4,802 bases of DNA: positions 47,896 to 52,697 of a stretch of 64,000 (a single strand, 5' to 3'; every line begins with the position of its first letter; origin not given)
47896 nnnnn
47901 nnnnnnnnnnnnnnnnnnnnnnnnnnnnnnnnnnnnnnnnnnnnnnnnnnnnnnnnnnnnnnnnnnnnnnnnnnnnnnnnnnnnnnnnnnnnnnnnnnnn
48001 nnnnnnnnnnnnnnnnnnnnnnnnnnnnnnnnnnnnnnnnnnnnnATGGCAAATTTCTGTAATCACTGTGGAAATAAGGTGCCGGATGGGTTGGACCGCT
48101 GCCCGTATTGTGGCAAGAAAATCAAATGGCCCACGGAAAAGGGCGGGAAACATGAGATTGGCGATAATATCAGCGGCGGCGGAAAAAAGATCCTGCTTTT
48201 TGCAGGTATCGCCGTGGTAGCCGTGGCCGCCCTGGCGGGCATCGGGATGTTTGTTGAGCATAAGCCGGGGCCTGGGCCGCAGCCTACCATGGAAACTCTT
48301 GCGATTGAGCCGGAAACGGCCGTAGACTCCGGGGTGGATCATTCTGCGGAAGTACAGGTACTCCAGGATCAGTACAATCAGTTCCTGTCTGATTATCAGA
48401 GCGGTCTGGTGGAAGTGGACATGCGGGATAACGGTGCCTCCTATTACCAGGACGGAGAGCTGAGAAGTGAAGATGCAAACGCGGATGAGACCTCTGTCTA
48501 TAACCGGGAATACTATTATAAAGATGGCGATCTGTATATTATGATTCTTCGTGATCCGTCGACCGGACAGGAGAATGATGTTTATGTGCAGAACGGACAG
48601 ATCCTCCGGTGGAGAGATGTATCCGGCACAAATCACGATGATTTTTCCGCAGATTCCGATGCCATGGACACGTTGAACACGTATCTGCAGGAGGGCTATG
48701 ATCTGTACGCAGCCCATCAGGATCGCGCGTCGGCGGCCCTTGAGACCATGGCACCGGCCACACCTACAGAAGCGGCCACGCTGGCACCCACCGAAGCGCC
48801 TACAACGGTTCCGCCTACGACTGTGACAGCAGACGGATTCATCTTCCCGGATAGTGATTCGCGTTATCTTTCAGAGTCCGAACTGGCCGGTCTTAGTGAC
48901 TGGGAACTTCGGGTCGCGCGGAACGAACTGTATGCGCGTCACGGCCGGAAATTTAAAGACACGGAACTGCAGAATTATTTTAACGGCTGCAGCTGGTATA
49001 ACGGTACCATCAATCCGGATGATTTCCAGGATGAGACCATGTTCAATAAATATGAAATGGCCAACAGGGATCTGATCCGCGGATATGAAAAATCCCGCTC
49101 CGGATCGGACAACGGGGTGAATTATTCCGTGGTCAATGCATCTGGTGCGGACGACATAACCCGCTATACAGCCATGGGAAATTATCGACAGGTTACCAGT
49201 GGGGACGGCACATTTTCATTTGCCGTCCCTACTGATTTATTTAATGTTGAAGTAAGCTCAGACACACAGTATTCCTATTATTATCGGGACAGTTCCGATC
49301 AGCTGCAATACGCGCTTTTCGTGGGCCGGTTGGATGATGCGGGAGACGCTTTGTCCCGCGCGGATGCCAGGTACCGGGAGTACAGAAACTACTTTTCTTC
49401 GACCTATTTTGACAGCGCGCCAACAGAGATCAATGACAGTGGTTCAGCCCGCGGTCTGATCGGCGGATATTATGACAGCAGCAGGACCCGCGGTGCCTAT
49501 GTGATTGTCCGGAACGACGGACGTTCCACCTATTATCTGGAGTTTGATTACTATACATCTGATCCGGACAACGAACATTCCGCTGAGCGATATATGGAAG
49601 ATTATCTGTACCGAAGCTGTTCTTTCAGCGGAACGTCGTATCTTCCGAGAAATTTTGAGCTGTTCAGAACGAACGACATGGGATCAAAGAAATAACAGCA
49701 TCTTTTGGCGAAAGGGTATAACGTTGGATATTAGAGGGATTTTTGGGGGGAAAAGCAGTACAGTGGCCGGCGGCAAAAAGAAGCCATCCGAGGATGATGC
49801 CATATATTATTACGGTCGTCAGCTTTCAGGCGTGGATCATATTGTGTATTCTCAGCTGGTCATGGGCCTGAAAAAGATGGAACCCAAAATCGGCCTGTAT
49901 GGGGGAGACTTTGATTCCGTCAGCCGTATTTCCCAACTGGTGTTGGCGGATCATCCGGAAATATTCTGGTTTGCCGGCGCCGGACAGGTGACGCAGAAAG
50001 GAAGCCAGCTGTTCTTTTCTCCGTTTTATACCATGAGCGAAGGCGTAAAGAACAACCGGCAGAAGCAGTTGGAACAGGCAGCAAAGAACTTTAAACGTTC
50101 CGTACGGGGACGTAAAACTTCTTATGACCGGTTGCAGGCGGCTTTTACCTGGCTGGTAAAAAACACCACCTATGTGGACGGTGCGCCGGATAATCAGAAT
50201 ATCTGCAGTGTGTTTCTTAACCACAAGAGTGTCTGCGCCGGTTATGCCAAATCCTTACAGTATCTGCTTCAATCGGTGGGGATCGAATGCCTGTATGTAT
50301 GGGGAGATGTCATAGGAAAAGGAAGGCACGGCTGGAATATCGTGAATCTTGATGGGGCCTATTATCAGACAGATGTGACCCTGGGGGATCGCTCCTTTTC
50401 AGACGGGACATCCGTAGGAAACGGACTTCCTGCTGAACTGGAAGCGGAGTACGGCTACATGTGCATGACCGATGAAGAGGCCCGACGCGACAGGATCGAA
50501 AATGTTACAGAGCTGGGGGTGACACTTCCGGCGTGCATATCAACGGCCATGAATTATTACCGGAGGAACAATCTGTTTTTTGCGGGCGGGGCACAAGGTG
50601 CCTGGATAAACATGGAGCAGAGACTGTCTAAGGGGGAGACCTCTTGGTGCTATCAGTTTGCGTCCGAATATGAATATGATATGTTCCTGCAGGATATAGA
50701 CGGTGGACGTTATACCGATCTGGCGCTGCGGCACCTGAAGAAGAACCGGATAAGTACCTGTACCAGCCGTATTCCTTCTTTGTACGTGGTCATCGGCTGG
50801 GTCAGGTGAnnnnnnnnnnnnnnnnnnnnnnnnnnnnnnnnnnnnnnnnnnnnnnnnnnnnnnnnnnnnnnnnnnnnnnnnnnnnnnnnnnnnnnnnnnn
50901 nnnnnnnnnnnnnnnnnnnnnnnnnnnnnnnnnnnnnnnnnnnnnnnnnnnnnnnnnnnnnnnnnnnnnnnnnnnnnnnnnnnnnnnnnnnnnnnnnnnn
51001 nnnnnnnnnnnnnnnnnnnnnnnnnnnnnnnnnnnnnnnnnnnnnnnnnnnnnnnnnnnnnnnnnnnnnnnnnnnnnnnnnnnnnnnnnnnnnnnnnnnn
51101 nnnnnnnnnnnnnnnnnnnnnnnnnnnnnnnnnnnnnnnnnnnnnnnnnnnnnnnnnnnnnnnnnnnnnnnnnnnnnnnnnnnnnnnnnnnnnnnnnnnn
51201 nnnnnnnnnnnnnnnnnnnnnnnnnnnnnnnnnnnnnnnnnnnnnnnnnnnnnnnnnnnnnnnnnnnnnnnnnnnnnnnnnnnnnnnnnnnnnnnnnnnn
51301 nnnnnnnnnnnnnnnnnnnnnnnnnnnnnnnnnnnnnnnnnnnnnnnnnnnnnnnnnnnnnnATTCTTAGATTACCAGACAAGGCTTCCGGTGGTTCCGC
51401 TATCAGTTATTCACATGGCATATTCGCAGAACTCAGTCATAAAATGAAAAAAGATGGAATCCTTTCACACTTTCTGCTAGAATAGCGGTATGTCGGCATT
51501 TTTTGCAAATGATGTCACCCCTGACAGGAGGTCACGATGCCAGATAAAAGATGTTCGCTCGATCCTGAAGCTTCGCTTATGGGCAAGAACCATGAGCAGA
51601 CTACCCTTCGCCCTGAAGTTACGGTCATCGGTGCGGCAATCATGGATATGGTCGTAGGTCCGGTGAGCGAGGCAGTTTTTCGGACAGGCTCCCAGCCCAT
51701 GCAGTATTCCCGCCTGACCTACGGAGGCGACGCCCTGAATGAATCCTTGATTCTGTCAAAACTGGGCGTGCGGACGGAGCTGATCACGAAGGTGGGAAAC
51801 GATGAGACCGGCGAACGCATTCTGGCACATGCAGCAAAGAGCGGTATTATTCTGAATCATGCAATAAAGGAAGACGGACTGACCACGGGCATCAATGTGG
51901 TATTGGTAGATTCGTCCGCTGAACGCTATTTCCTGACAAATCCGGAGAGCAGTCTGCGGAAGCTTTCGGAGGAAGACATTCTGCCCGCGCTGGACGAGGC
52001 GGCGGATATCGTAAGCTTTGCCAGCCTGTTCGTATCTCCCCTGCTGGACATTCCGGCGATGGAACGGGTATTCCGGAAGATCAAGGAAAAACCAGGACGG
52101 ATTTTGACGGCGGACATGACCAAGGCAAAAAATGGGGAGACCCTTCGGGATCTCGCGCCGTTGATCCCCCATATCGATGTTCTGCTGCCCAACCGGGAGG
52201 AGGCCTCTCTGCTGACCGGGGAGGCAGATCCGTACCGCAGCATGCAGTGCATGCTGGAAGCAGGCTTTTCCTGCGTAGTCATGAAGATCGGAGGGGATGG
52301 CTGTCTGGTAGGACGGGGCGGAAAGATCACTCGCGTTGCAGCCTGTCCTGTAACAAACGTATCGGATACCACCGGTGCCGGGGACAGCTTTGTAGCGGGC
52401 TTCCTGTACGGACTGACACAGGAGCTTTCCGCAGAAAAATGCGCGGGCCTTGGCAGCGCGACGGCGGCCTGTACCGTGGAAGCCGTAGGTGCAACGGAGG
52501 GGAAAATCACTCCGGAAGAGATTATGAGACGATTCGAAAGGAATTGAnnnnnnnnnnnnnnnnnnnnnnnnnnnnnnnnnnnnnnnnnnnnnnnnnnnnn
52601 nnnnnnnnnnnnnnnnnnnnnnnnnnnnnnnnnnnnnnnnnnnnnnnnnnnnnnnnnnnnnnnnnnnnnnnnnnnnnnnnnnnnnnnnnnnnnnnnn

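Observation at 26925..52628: Recurring acidic-aromatic short linear motif at termini or linkers of at least five cluster proteins plus the outlying transglutaminase paralog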

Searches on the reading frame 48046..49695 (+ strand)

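Call 5: search_protein_families(library=pfam, max_evalue=0.01, proteins=[window:48046-49695:+])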
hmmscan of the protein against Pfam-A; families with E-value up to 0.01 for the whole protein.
window:48046-49695:+ (549 aa): 5 families
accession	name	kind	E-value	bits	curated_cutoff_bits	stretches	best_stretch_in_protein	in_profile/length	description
PF13308.11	YARHG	-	3.5e-23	81.8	27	1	264-348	2-84/85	YARHG domain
PF13240.11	Zn_Ribbon_1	-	9.8e-05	22.5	25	1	4-25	1-22/23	zinc-ribbon domain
PF12773.13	DZR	-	0.00067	20.2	27.3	1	2-27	12-35/45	Double zinc ribbon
PF06940.17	DUF1287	-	0.0026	18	25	1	121-197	53-122/163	Domain of unknown function (DUF1287)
PF24460.1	DUF7575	-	0.0097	15.7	28.5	0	5-25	6-26/28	Domain of unknown function (DUF7575)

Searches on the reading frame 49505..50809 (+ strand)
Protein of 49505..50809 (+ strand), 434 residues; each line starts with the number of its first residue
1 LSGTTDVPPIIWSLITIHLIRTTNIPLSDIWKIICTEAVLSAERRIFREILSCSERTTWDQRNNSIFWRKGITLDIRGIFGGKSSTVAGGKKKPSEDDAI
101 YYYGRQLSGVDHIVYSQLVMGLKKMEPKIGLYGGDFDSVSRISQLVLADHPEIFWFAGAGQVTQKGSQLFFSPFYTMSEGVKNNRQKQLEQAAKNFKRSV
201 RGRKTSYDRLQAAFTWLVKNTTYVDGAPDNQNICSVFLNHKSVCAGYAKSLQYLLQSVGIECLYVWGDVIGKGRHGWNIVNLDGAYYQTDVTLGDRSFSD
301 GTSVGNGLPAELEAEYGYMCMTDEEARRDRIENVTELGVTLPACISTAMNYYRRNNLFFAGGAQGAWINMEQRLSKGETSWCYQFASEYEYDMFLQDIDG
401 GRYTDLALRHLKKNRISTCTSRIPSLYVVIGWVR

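Call 16: search_protein_families(library=pfam, max_evalue=0.01, proteins=[window:49505-50809:+])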
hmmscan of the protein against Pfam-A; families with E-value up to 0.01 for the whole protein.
window:49505-50809:+ (434 aa): 1 family
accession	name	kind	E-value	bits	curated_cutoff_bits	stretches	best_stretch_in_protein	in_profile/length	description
PF01841.26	Transglut_core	-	3.9e-09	37.2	23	1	196-288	3-105/108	Transglutaminase-like superfamily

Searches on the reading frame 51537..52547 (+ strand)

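Call 16: search_protein_families(library=pfam, max_evalue=0.01, proteins=[window:51537-52547:+])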
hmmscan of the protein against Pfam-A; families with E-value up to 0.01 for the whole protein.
window:51537-52547:+ (336 aa): 2 families
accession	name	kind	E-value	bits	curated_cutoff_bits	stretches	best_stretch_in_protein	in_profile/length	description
PF00294.29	PfkB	-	6.3e-53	180.5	25.8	1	27-322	3-298/302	pfkB family carbohydrate kinase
PF08543.17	Phos_pyr_kin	-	0.005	16.7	27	1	204-298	110-216/246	Phosphomethylpyrimidine kinase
